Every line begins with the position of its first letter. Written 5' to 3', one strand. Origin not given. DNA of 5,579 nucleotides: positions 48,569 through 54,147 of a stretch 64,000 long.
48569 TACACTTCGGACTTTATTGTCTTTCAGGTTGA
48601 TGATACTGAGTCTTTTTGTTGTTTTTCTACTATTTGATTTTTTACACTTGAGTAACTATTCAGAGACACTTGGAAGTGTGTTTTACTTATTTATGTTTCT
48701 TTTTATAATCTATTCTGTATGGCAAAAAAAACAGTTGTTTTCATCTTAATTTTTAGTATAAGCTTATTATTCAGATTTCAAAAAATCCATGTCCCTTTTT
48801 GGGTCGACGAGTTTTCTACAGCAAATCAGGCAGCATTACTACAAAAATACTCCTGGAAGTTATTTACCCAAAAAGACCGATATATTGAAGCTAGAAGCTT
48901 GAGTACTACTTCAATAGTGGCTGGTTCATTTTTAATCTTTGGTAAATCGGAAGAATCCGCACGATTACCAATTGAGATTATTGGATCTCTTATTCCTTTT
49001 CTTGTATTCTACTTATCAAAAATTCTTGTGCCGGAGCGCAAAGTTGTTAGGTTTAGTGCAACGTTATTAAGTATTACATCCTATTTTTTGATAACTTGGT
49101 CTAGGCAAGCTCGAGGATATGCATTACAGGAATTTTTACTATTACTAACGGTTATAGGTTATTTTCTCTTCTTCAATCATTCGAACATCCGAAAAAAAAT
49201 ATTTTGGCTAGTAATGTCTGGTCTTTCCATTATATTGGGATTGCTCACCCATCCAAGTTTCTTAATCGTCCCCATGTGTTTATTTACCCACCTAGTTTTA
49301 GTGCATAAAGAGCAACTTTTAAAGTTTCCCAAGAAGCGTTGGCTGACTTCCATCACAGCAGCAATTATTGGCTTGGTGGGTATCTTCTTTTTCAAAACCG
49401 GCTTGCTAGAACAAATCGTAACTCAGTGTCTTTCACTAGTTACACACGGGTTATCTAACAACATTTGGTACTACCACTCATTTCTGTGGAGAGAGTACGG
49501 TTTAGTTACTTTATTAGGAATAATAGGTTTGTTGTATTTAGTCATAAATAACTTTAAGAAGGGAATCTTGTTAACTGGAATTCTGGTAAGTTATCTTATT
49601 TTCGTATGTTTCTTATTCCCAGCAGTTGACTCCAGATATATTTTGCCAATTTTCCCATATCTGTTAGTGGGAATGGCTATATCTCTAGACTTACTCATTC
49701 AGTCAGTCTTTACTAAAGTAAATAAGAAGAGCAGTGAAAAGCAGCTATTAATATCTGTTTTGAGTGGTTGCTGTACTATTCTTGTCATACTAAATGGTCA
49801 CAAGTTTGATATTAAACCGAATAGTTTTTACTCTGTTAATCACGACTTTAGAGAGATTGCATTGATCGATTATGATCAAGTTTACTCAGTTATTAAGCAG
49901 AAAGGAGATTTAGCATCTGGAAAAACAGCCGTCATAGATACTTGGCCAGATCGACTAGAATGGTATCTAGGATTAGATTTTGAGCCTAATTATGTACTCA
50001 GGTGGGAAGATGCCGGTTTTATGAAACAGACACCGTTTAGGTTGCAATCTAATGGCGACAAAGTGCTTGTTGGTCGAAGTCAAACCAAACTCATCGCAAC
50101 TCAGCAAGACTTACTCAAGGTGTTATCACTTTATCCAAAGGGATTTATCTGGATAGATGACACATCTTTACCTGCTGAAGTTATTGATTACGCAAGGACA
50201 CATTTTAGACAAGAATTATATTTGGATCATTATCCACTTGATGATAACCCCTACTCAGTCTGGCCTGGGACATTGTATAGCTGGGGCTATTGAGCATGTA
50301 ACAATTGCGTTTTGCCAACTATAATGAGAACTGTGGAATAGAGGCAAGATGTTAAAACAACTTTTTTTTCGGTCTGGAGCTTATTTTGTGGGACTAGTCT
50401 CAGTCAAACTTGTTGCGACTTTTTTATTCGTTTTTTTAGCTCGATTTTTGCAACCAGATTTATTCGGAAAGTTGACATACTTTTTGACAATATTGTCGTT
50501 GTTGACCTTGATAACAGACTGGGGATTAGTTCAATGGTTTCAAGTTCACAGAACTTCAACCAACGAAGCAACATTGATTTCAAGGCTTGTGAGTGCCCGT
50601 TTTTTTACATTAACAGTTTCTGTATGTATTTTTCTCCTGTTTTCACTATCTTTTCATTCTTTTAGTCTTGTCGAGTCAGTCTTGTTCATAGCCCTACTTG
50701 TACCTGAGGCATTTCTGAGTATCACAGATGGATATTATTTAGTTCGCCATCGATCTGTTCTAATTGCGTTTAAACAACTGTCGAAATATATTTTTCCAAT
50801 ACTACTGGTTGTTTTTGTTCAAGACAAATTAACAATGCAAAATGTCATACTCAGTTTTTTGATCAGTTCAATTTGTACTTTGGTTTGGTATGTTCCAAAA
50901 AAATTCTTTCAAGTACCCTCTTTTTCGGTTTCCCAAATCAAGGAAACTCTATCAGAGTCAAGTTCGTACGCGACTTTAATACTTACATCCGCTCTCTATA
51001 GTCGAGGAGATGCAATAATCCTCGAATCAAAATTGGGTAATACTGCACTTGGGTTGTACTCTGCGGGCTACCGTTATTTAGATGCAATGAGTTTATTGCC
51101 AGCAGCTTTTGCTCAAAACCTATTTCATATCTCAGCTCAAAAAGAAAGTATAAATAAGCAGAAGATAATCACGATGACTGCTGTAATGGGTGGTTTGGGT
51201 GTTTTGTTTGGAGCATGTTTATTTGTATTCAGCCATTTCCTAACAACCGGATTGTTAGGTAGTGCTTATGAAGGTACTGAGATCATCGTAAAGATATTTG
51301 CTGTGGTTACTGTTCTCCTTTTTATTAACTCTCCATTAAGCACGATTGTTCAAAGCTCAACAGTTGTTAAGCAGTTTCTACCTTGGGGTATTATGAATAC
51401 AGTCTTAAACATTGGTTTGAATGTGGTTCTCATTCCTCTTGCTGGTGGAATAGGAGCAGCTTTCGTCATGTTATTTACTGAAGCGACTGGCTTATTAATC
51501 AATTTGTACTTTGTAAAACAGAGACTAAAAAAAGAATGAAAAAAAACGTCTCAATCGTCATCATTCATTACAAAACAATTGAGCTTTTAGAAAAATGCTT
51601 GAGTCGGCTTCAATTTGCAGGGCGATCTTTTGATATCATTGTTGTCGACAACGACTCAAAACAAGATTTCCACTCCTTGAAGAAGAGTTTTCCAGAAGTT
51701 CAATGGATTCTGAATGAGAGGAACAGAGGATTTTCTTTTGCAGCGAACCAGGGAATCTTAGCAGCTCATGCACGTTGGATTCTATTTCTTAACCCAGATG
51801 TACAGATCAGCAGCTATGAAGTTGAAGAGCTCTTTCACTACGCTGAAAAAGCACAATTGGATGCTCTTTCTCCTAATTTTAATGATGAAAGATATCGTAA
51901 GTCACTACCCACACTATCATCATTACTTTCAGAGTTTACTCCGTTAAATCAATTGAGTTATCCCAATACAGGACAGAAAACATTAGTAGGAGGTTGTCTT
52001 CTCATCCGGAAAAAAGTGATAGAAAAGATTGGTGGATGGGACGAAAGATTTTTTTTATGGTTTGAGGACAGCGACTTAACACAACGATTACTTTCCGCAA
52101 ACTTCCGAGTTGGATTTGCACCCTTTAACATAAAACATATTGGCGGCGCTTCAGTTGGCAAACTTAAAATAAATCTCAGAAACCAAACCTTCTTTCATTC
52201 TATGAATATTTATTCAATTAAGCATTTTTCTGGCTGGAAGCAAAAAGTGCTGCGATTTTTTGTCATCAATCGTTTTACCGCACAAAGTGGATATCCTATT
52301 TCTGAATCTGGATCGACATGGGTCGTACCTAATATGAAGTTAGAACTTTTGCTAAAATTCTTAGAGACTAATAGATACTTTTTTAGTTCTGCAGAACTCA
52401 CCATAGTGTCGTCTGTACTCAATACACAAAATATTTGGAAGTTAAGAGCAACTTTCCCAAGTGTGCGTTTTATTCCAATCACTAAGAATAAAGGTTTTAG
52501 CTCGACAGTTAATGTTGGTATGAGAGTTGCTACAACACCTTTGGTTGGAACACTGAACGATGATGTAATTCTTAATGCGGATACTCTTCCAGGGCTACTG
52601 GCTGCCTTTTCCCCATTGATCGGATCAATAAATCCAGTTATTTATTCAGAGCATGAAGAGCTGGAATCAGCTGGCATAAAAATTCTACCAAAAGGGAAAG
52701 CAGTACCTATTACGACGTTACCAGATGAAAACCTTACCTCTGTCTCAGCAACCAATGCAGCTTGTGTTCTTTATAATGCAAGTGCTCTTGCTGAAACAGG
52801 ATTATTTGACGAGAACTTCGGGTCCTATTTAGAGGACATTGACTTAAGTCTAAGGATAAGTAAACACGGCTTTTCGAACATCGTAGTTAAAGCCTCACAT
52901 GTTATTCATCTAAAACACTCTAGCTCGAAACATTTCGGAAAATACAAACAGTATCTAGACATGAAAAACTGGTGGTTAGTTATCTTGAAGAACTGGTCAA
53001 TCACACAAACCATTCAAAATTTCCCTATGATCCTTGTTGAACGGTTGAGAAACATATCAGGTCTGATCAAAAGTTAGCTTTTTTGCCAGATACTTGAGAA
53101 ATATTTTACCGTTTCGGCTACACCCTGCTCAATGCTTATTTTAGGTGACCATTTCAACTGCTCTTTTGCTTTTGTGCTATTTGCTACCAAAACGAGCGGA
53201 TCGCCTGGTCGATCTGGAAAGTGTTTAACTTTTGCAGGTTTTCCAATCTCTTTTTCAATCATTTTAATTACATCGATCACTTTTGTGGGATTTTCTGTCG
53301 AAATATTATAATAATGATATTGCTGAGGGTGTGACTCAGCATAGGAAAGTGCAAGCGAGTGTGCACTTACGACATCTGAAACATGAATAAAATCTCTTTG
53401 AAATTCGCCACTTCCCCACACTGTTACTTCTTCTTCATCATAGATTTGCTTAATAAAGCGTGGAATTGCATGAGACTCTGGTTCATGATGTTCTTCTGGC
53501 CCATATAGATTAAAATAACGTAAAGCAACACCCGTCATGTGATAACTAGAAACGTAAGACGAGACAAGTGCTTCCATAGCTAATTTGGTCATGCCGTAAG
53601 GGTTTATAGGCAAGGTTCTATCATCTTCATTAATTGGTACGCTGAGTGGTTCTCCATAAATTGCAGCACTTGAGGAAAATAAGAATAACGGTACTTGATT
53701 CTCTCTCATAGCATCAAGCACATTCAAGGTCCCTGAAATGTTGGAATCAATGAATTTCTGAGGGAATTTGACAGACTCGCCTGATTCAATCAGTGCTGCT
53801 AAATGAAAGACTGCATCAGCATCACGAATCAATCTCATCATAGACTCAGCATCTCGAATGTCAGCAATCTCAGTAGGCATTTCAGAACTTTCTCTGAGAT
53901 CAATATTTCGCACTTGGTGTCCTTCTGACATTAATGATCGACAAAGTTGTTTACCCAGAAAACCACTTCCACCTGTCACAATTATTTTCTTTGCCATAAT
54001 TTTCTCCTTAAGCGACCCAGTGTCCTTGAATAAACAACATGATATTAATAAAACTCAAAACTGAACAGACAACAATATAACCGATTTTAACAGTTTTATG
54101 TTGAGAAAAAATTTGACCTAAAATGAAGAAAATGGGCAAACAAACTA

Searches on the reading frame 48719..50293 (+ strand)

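Call 36: search_protein_families(library=pfam, proteins=[window:48719-50293:+], max_evalue=0.001)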
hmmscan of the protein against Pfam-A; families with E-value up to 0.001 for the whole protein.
window:48719-50293:+ (524 aa): 1 family
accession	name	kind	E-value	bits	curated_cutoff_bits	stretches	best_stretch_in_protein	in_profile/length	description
PF13231.12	PMT_2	-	5e-07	30.5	26.1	1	66-217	9-153/160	Dolichyl-phosphate-mannose-protein mannosyltransferase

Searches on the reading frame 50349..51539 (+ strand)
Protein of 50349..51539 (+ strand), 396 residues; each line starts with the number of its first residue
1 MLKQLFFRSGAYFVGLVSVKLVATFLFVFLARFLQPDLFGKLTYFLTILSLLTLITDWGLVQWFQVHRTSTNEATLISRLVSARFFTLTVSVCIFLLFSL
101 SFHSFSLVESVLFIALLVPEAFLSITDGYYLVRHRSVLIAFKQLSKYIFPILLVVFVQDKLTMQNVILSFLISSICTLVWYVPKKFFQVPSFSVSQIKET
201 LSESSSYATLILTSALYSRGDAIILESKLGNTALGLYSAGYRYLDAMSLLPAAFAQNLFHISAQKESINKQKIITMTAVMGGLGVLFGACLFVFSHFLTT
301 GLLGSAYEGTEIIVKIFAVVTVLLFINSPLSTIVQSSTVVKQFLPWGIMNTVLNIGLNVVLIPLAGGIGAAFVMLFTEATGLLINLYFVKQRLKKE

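Call 36: search_protein_families(library=pfam, proteins=[window:50349-51539:+], max_evalue=0.001)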
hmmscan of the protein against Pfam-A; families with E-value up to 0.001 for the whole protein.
window:50349-51539:+ (396 aa): 2 families
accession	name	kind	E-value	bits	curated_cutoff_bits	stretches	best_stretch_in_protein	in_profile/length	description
PF01943.22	Polysacc_synt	-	1.7e-12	47.8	28.2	1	12-256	8-263/274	Polysaccharide biosynthesis protein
PF13440.11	Polysacc_synt_3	-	1.1e-10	41.6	23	1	30-247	2-224/293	Polysaccharide biosynthesis protein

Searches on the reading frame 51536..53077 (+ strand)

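Call 36: search_protein_families(library=pfam, proteins=[window:51536-53077:+], max_evalue=0.001)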
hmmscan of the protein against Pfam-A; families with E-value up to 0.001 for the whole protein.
window:51536-53077:+ (513 aa): 6 families
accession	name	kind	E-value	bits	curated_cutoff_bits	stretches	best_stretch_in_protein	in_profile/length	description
PF00535.33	Glycos_transf_2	-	3.9e-25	89.1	23.3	2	6-166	1-168/168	Glycosyl transferase family 2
PF13641.12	Glyco_tranf_2_3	-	7.3e-16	59.3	27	2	5-196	3-205/230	Glycosyltransferase like family 2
PF10111.15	Glyco_tranf_2_2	-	2.3e-13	50.7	27.3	0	404-473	161-231/276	Glycosyltransferase like family 2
PF13632.12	Glyco_trans_2_3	-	1.5e-11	44.9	27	1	149-198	71-119/198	Glycosyl transferase family group 2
PF02709.20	Glyco_transf_7C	-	6.9e-10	38.9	23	1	144-201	13-71/78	N-terminal domain of galactosyltransferase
PF13506.12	Glyco_transf_21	-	2.5e-05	24.3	21.7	0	327-454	24-150/174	Glycosyl transferase family 21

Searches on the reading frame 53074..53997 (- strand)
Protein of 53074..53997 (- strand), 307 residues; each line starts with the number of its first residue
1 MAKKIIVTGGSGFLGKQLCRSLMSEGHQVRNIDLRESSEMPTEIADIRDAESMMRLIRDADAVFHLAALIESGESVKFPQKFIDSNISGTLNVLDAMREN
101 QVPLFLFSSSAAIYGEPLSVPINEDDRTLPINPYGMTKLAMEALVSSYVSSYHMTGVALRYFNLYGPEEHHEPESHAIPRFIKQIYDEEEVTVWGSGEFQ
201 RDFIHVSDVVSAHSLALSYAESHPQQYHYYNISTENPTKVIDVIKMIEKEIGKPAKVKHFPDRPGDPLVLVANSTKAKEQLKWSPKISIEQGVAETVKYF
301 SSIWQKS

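Call 66: search_protein_families(library=pfam, proteins=[window:53074-53997:-], max_evalue=0.001)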
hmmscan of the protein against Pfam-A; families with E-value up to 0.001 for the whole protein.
window:53074-53997:- (307 aa): 10 families
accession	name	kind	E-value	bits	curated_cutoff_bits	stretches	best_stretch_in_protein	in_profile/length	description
PF01370.27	Epimerase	-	4e-64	216.7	20.9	1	5-227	1-235/240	NAD dependent epimerase/dehydratase family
PF16363.11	GDP_Man_Dehyd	-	3.4e-57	194.8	27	1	6-296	1-332/332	GDP-mannose 4,6 dehydratase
PF01073.25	3Beta_HSD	-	1.1e-27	97.2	22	1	6-255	1-272/280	3-beta hydroxysteroid dehydrogenase/isomerase family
PF02719.21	Polysacc_synt_2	-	4e-18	66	20.2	1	42-252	58-248/293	Polysaccharide biosynthesis protein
PF04321.23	RmlD_sub_bind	-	3.3e-16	59.6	27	1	4-154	2-145/287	RmlD substrate binding domain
PF07993.18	NAD_binding_4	-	5.1e-12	45.9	20.1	1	50-191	79-235/258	Male sterility protein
PF13460.12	NAD_binding_10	-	1.9e-08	34.9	27.2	1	9-146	1-132/184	NAD(P)H-binding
PF05368.20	NmrA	-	9.4e-07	29.1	27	1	2-111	2-108/298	NmrA-like family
PF08659.16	KR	-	0.00011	22.6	22.6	0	5-28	3-26/180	KR domain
PF00106.31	adh_short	-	0.00049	20.1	26.6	0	3-46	1-46/195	short chain dehydrogenase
